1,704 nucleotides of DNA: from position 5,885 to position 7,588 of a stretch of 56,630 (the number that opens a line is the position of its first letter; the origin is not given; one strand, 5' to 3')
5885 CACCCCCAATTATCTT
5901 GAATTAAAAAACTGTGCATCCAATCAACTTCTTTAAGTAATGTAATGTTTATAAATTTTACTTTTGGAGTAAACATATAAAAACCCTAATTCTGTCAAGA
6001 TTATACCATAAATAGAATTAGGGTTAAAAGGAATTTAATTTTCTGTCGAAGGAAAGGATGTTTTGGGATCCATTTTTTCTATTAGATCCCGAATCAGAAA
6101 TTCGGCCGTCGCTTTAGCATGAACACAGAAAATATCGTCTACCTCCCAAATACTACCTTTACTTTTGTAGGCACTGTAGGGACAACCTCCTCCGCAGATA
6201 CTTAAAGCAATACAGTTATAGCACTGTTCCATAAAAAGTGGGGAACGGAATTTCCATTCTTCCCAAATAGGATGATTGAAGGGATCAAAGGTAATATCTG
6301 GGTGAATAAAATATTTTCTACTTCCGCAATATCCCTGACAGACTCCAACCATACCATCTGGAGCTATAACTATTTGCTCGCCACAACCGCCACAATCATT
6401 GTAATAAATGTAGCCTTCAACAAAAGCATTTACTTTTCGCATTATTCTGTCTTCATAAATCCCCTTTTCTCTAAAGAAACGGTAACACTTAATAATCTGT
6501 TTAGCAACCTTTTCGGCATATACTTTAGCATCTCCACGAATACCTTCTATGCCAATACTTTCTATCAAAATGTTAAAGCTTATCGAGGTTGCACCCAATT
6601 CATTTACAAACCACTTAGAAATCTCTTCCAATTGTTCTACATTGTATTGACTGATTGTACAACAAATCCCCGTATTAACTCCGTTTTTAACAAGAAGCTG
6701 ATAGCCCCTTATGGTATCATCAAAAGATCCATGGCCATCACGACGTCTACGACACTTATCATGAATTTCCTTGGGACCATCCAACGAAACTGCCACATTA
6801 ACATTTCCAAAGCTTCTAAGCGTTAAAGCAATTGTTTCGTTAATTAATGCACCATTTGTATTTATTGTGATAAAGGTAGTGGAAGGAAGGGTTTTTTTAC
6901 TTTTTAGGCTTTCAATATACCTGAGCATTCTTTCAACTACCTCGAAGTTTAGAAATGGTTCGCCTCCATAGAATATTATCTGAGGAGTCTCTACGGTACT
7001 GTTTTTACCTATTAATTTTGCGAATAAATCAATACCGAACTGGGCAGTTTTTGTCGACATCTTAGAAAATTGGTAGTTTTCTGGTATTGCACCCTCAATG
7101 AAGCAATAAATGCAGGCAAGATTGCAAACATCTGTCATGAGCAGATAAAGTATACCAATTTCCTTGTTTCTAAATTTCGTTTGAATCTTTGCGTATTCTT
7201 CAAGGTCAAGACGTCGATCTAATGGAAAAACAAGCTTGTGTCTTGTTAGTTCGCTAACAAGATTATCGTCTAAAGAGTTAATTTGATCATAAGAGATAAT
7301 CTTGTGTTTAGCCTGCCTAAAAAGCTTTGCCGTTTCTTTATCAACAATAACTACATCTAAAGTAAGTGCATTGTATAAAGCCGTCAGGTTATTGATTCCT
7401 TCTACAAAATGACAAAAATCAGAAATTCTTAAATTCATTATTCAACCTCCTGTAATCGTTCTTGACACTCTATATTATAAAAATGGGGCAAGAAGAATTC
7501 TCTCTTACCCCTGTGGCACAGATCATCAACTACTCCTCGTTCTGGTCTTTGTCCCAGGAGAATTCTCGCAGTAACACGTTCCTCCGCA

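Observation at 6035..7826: Unlisted 58-codon Cys-rich ORF in front of a radical SAM/SPASM enzyme: candidate thioether-type RiPP cassette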

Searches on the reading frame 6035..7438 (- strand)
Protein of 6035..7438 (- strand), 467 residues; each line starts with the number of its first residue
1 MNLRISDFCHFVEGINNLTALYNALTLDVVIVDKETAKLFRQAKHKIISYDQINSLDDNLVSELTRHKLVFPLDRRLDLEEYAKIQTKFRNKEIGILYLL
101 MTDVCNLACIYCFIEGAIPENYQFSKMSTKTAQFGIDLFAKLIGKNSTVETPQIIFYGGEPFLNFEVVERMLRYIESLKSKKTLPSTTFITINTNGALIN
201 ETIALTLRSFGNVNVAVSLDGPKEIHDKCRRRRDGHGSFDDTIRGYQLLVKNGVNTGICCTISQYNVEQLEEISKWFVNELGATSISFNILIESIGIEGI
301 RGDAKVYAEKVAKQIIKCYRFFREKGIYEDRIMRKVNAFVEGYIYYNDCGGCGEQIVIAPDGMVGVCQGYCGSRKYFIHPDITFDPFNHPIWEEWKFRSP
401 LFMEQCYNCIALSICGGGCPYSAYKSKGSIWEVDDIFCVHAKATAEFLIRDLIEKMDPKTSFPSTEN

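Call 3: search_protein_families(library=pfam, proteins=[window:6035-7438:-], max_evalue=0.01)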
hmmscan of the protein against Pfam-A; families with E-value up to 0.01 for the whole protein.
window:6035-7438:- (467 aa): 2 families
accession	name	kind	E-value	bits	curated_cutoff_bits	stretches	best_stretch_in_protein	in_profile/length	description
PF04055.27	Radical_SAM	-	1.7e-18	67.8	29.5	1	101-276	3-165/166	Radical SAM superfamily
PF13353.11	Fer4_12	-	9.3e-07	29.7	22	1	97-193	7-95/137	4Fe-4S single cluster domain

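Call 4: search_protein_families(library=ncbifam, proteins=[window:6035-7438:-], max_evalue=0.01)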
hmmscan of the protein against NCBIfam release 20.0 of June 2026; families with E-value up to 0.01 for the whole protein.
window:6035-7438:- (467 aa): 74 families (the best 25 are shown)
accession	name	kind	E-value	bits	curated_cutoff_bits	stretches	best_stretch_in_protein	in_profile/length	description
TIGR04136.1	rSAM_FibroRumin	equivalog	8.9e-80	268.7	400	1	6-453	2-454/458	FibroRumin system radical SAM peptide maturase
NF047865.1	rSAM_PapB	equivalog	5.1e-40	137.7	340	1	96-430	4-327/330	PapB family radical SAM/SPASM ranthipeptide maturase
NF038107.1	rSAM_NF038107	equivalog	1.9e-39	135.7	600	1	4-439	2-419/444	Cys-every-fifth radical SAM/SPASM peptide maturase CefB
TIGR04064.1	rSAM_nif11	equivalog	1.9e-39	135.6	518.7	1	33-449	39-430/459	nif11-like peptide radical SAM maturase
TIGR03974.1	rSAM_six_Cys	equivalog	2.2e-38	132.3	425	1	34-446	40-443/451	thioether cross-link-forming SCIFF peptide maturase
NF041298.1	rSAM_mat_DynA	equivalog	2.5e-33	115.6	450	1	102-443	8-344/356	dynobactin maturation radical SAM/SPASM protein DynA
NF041707.1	rSAM_YhhB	equivalog_domain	9.7e-31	107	445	2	102-286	9-190/369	cyclophane-forming radical SAM/SPASM peptide maturase YhhB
NF040492.1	not_ScfB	exception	1.6e-30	106.4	855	1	50-447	55-443/450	ScfB-related radical SAM/SPASM orphan maturase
TIGR03942.1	sulfatase_rSAM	equivalog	4.1e-30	105.1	349.45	1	103-439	9-344/363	anaerobic sulfatase maturase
TIGR04068.1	rSAM_ocin_clost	equivalog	2.4e-29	102.6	500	1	83-246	72-229/462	Cys-rich peptide radical SAM maturase CcpM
TIGR03906.1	quino_hemo_SAM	equivalog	1.1e-27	96.9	453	1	89-450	88-445/467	quinohemoprotein amine dehydrogenase maturation protein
TIGR04463.1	rSAM_vs_C_rich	equivalog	1.8e-27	96.2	525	1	11-423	4-398/438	TIGR04463 family radical SAM/SPASM RiPP maturase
TIGR04334.1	rSAM_Clo7bot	equivalog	1.3e-26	93.3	600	1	20-426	17-412/440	radical SAM/SPASM domain Clo7bot peptide maturase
TIGR04115.1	rSAM_Cxxx_rpt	equivalog_domain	9.4e-26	91.1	350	1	100-371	7-273/359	radical SAM peptide maturase, CXXX-repeat target family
TIGR04280.1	geopep_mat_rSAM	hypoth_equivalog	2.2e-25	89.5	400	1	54-245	43-226/428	geopeptide radical SAM maturase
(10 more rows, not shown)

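Call 9: find_homologous_proteins(query=window:6035-7438:-)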
Query window:6035-7438:- (467 aa): 1752 proteins with E <= 0.001 among 7233 candidates; the best 120 are listed.
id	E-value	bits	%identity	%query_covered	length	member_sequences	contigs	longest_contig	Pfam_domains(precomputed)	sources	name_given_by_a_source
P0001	0.0e+0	1085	100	100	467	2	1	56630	PF04055.28,PF13353.12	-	-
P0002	4.9e-230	782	70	100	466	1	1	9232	PF04055.28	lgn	-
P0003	9.9e-228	774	69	100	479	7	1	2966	PF04055.28,PF13353.12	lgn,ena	-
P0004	9.5e-211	718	65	98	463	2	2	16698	PF04055.28,PF13353.12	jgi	jgi:uncharacterized protein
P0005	3.8e-209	713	65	98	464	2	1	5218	PF04055.28,PF13353.12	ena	-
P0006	1.0e-203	695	63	98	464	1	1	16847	PF04055.28,PF13353.12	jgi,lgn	-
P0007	3.5e-202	690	63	97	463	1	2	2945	PF04055.28,PF13353.12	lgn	-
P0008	2.8e-200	684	60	98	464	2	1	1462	PF04055.28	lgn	-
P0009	8.7e-200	682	62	98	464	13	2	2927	PF04055.28,PF13353.12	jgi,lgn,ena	-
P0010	1.0e-199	682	62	98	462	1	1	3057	PF04055.28,PF13353.12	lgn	-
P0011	5.2e-198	676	63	98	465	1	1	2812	PF04055.28,PF13353.12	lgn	-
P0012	4.9e-197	673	62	97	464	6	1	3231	PF04055.28,PF13353.12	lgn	-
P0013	3.0e-189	648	57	99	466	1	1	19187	PF04055.28,PF13353.12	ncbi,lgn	-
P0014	1.9e-188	645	58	98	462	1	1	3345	PF04055.28,PF13353.12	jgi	-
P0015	2.0e-187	642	59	97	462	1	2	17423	PF04055.28,PF13353.12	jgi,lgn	-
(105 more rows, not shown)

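Call 13: find_encoding_contigs(protein=P0002, flank=6000)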
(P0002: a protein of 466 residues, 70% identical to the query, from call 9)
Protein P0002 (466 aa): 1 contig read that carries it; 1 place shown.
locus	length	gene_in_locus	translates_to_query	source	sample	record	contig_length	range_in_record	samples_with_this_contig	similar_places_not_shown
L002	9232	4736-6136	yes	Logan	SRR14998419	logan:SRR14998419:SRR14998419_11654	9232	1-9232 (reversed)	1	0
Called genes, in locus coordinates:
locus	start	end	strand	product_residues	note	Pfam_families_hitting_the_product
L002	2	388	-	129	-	?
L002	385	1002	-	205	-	PF02900:LigB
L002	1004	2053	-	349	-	PF04055:Radical_SAM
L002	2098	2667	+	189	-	PF02834:LigT_PEase, PF13563:2_5_RNA_ligase2, PF02834:LigT_PEase (weak)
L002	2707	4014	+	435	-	PF01225:Mur_ligase, PF08245:Mur_ligase_M, PF02875:Mur_ligase_C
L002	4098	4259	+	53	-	-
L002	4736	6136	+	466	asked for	PF04055:Radical_SAM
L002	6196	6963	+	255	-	-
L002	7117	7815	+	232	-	PF01209:Ubie_methyltran, PF02353:CMAS, PF13489:Methyltransf_23, PF07021:MetW (weak), PF13847:Methyltransf_31, PF08241:Methyltransf_11, PF08242:Methyltransf_12, PF13649:Methyltransf_25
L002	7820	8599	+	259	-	PF00765:Autoind_synth, PF21926:FeeM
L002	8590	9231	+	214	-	?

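Call 18: find_related_loci(query=window:6035-7438:-, collection=genome_contigs, flank=6000)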
Query window:6035-7438:- (467 aa) in genome_contigs; peptide patterns used: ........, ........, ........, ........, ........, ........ (x = any residue, [..] = any of these).
83 stretches matched a pattern; 18 encode a relative of the query (tblastn E <= 1e-3); 18 distinct loci.
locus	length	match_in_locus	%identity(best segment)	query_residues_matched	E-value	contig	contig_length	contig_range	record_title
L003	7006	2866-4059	34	39-438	1e-69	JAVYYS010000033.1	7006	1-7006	MAG: Candidatus Micrarchaeaceae archaeon isolate DRTY-3_201901_bins_25 DRTY-3_201901_bins_25_scaffold_33, whole genome s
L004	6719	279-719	35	88-243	5e-18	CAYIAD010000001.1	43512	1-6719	MAG TPA_asm: Candidatus Woesearchaeota archaeon isolate ERP119705_co1_747 genome assembly, contig: NODE_715_length_43512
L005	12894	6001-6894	25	90-370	7e-11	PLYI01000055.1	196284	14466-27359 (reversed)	MAG: Candidatus Bathyarchaeota archaeon isolate palsa_989 73.20120700_P3D.286_contig_20406, whole genome shotgun sequenc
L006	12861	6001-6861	25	101-370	3e-10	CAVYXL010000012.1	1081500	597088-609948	MAG: Candidatus Bathyarchaeota archaeon isolate MFD01476.bin.2.165 genome assembly, contig: contig_59091, whole genome s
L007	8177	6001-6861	26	101-370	4e-10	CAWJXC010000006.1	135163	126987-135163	MAG: Candidatus Bathyarchaeota archaeon isolate MFD01299.bin.2.100 genome assembly, contig: contig_90597, whole genome s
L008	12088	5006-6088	26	101-449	4e-10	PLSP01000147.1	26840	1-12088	MAG: Candidatus Bathyarchaeota archaeon isolate bog_991 73.20120700_S1D.335_contig_259685, whole genome shotgun sequence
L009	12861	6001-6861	25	101-370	6e-10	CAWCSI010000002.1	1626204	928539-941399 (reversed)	MAG: Candidatus Bathyarchaeota archaeon isolate MFD04428.bin.2.124 genome assembly, contig: contig_47674, whole genome s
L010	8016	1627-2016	32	101-245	8e-10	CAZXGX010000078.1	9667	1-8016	MAG TPA_asm: uncultured Candidatus Bathyarchaeia archaeon isolate SRP192927_co7_369 genome assembly, contig: NODE_14802_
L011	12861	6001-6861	24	101-370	9e-10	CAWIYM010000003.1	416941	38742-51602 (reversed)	MAG: Candidatus Bathyarchaeota archaeon isolate MFD05942.bin.2.195 genome assembly, contig: contig_15355, whole genome s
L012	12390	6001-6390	30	101-245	5e-9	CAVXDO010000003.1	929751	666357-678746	MAG: Candidatus Bathyarchaeota archaeon isolate MFD04408.bin.1.92 genome assembly, contig: contig_18788, whole genome sh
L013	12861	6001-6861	26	101-370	2e-8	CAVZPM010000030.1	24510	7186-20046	MAG: Candidatus Bathyarchaeota archaeon isolate MFD02809.bin.2.176 genome assembly, contig: contig_58124, whole genome s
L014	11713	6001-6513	26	53-230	3e-8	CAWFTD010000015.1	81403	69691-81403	MAG: Candidatus Bathyarchaeota archaeon isolate MFD00709.bin.2.110 genome assembly, contig: contig_25017, whole genome s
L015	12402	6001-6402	29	101-249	7e-8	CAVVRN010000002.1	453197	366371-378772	MAG: Candidatus Bathyarchaeota archaeon isolate MFD05377.bin.2.168 genome assembly, contig: contig_107106, whole genome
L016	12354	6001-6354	31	101-230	7e-8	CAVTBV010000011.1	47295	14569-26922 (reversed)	MAG: Candidatus Bathyarchaeota archaeon isolate MFD02416.bin.1.399 genome assembly, contig: contig_3692, whole genome sh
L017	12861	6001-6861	24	101-370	4e-8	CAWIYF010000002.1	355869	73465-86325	MAG: Candidatus Bathyarchaeota archaeon isolate MFD05942.bin.1.284 genome assembly, contig: contig_19713, whole genome s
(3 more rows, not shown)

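Call 20: find_related_loci(query=A1, collection=metagenome_contigs, flank=6000)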
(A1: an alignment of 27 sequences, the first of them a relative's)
Query A1 (467 aa) in metagenome_contigs; peptide patterns used: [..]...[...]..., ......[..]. (x = any residue, [..] = any of these).
410 stretches matched a pattern; 262 encode a relative of the query (tblastn E <= 1e-3); the best 80 are kept; 80 distinct loci.
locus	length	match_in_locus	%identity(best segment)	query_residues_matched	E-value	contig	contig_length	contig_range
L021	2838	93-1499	69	2-466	0e+0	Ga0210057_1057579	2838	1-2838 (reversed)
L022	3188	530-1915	69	1-460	0e+0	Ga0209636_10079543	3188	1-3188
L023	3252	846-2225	63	1-456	0e+0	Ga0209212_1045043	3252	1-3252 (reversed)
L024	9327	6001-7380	63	1-456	0e+0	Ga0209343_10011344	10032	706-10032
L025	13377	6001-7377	63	1-455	0e+0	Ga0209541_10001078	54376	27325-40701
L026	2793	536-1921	61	1-462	0e+0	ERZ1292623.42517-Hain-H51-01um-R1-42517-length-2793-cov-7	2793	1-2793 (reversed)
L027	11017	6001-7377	59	1-455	0e+0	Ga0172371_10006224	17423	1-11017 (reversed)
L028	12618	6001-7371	57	1-455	0e+0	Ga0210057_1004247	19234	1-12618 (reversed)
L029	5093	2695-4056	54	1-455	5e-178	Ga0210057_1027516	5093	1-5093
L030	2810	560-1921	54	1-455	0e+0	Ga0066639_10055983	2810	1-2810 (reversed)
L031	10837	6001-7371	52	1-455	2e-168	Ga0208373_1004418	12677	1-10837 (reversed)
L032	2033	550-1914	47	3-459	3e-155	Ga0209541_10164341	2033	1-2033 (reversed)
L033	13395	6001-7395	47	2-466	3e-140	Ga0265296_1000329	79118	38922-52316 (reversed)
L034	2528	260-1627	47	3-456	2e-147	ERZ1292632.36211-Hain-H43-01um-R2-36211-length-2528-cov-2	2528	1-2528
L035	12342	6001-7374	47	3-455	7e-139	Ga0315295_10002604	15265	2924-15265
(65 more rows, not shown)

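Call 25: search_solved_structures(query=A1, max_evalue=0.001, show_alignments=2)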
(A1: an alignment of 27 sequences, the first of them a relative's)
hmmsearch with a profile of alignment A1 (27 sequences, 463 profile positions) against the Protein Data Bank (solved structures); distinct sequences matched with E-value up to 0.001: 6.
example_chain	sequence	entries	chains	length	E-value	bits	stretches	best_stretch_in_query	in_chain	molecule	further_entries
5wgg_A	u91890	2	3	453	3.4e-32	114.7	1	85-450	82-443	Radical SAM domain protein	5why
8vpo_A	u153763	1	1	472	7.6e-28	100.3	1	4-458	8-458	Radical SAM core domain-containing protein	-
4k37_A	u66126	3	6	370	7e-24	87.3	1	107-458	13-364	Anaerobic sulfatase-maturating enzyme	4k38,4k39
4k36_A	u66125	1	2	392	8.5e-24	87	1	107-458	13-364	Anaerobic sulfatase-maturating enzyme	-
9gm3_A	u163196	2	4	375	1.4e-20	76.4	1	105-267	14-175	ChlB radical SAM domain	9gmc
6efn_A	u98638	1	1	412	1e-09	40.6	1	103-278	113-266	Sporulation killing factor maturation protein SkfB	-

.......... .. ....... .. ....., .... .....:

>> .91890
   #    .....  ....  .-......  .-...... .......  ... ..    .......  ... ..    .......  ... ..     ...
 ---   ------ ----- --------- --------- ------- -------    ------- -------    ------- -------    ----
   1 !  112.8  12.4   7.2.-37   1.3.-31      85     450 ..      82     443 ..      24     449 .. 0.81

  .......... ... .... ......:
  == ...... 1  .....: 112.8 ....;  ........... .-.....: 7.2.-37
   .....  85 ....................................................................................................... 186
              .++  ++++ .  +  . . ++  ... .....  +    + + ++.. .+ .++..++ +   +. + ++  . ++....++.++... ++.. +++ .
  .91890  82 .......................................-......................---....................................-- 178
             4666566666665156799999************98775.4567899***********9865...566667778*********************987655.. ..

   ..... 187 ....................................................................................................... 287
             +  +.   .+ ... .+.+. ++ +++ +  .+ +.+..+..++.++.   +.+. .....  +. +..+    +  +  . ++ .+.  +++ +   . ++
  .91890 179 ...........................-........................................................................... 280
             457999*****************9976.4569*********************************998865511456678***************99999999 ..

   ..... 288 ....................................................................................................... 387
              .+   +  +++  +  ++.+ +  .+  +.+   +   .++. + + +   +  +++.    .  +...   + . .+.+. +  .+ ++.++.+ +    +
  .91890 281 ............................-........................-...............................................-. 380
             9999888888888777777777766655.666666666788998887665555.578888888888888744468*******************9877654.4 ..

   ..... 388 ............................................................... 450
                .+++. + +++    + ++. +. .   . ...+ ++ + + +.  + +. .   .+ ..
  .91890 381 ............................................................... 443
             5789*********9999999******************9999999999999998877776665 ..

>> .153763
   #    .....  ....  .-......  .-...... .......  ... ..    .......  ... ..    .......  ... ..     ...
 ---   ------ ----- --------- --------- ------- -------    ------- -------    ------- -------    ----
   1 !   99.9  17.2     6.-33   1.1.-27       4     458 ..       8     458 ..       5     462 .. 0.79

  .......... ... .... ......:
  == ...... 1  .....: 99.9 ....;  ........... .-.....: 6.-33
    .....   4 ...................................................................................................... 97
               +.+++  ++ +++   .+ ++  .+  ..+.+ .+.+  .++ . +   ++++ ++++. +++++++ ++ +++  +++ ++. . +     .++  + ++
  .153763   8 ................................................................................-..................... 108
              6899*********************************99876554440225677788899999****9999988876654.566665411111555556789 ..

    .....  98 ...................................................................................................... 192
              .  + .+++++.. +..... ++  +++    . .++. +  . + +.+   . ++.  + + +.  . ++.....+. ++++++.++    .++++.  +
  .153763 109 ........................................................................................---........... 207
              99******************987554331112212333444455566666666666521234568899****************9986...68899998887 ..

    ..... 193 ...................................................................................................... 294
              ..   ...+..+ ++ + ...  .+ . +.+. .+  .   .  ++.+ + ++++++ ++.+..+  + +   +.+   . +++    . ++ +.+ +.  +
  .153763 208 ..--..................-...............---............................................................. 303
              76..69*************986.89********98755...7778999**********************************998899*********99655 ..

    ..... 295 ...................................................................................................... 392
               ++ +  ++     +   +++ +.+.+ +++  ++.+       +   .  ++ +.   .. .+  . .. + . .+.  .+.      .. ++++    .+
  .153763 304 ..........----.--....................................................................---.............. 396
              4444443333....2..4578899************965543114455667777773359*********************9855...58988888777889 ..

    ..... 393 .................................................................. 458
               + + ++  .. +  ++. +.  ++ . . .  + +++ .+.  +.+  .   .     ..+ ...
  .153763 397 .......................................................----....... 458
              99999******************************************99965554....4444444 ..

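Call 60: predict_structure(alignment_id=A1)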
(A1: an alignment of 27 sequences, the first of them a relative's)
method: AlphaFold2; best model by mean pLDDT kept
length: 467 residues; sequences in the alignment: 27
mean_pLDDT: 86.4   pTM: 0.85
mean pLDDT of the five models: 86.4, 86.2, 86.1, 85.7, 80.3
residues with pLDDT >= 90: 222; 70-90: 206; 50-70: 33; < 50: 6
segments of 3 or more residues with pLDDT < 50: 463-467
pLDDT, mean of each block of 10 residues (from residue 1): 93 93 94 93 91 89 94 91 85 89 66 64 88 97 83 89 95 98 94 91 96 92 85 70 95 94 91 95 89 78 86 88 86 81 72 83 88 87 90 84 87 83 84 79 89 75 44
secondary structure, 60 per line:
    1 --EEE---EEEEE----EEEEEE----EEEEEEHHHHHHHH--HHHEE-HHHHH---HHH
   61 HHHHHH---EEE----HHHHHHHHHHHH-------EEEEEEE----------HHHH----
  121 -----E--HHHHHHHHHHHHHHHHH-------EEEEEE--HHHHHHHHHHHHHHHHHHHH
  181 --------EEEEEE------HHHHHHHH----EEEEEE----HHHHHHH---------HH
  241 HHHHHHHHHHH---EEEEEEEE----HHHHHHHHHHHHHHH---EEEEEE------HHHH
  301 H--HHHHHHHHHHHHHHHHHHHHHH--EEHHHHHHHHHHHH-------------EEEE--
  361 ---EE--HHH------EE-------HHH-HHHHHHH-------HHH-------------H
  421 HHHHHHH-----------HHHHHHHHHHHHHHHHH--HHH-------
elements in order: E3-5 E9-13 E18-23 E28-33 H34-41 H50-54 H58-66 E70-72 H77-88 E96-102 H113-116 H129-145 E153-158 H161-180 E189-194 H201-208 E213-218 H223-229 H239-251 E255-262 H267-281 E285-290 H297-301 H304-325 H330-341 E355-358 H390-396 H420-427 H439-455
